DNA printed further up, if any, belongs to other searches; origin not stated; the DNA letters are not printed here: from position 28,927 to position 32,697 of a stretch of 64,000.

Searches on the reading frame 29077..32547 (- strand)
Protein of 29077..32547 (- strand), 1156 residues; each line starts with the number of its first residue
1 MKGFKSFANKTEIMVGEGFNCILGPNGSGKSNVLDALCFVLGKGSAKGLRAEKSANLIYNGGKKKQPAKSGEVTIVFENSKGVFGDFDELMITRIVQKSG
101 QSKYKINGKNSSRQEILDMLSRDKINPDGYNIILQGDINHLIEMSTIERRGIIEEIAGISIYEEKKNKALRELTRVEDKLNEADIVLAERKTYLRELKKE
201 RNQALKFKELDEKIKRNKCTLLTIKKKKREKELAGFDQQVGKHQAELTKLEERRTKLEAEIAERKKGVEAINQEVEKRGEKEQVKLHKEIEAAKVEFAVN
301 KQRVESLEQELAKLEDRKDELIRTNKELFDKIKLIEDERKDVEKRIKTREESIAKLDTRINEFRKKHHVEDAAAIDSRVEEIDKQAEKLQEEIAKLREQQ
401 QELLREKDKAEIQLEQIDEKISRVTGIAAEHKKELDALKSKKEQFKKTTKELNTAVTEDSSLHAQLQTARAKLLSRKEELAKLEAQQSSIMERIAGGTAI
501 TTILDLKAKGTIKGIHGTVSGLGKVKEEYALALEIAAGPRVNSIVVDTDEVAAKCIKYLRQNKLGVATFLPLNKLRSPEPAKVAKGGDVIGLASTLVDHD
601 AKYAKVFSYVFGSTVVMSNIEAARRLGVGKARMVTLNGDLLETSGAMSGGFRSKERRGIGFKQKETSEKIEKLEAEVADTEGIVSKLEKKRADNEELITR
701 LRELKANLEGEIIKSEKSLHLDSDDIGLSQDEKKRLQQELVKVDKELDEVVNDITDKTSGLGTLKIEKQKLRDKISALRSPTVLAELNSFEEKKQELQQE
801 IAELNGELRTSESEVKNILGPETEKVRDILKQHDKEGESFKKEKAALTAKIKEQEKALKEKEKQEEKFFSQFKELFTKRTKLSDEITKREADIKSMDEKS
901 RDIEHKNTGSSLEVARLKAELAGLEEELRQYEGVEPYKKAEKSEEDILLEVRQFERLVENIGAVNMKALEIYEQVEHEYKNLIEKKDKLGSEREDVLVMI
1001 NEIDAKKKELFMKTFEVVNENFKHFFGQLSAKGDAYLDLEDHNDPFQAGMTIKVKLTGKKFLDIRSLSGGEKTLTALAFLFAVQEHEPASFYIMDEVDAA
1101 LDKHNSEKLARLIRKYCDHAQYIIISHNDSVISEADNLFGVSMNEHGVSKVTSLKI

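Call 63: search_protein_families(library=pfam, proteins=[window:29077-32547:-], max_evalue=1e-8)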
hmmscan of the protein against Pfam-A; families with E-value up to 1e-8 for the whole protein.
window:29077-32547:- (1156 aa): 4 families
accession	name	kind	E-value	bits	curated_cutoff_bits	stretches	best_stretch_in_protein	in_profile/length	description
PF02463.25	SMC_N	-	1.2e-57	195.3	40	1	2-1149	8-219/220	RecF/RecN/SMC N terminal domain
PF06470.18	SMC_hinge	-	4.5e-31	108.1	22.5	1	513-626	2-115/116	SMC proteins Flexible Hinge Domain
PF13476.12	AAA_23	-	3.7e-14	54.3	27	1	1-261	4-200/201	AAA domain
PF13304.12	AAA_21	-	6.8e-09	36.6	27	0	19-60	1-47/304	AAA domain, putative AbiEii toxin, Type IV TA system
